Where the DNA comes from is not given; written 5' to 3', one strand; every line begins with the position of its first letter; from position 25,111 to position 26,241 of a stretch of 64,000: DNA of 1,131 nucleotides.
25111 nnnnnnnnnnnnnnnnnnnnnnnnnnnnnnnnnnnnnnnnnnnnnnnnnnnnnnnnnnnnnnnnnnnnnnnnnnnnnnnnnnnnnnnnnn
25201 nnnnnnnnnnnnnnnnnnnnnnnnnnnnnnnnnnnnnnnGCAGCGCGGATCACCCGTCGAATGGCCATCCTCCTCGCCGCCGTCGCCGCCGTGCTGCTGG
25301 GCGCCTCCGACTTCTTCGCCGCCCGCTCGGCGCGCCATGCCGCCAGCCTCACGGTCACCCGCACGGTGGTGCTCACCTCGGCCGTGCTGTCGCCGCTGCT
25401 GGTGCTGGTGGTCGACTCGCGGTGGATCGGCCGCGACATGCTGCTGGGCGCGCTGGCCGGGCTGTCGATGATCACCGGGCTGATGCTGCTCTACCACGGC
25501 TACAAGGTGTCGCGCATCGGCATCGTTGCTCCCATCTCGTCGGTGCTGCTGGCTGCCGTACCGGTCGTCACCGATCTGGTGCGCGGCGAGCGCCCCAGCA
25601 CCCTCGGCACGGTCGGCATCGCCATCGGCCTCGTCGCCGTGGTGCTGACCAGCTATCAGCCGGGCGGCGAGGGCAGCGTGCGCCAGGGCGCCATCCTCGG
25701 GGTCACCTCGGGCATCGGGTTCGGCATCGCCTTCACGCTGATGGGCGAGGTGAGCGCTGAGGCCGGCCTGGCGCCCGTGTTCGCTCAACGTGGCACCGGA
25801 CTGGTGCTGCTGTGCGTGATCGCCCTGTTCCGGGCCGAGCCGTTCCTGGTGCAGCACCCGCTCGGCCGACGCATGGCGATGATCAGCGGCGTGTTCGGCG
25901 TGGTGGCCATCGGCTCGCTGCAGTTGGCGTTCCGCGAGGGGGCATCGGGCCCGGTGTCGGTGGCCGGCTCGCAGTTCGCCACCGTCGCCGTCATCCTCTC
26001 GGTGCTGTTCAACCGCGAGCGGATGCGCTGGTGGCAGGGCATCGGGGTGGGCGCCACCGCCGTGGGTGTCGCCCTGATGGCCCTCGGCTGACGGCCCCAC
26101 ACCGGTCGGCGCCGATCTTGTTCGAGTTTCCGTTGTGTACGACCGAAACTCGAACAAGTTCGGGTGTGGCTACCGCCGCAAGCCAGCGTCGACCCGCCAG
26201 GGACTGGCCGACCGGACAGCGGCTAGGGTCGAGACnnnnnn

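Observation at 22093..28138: Second MttB paralog embedded in a distinct aminotransferase-amidohydrolase-Rieske-EamA-FKBP gene string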

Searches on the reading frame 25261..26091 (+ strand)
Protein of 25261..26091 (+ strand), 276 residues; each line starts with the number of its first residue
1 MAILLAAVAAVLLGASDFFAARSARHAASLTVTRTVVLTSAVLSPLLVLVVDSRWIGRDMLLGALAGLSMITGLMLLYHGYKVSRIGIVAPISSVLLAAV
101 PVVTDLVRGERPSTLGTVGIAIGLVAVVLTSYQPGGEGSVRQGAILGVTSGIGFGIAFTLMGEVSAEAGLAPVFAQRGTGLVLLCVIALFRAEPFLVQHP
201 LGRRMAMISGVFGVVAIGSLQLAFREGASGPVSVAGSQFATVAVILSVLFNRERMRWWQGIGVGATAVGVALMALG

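Call 6: search_protein_families(library=pfam, proteins=[window:25261-26091:+], max_evalue=0.01)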
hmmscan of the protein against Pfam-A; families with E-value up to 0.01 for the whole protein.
window:25261-26091:+ (276 aa): 1 family
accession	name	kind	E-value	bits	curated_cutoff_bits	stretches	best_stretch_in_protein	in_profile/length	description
PF00892.27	EamA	-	5.9e-16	59.4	28.2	2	143-274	3-134/135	EamA-like transporter family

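Call 7: search_protein_families(library=ncbifam, proteins=[window:25261-26091:+], max_evalue=0.001)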
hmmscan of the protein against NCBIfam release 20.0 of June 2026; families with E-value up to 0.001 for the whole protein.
window:25261-26091:+ (276 aa): 0 families
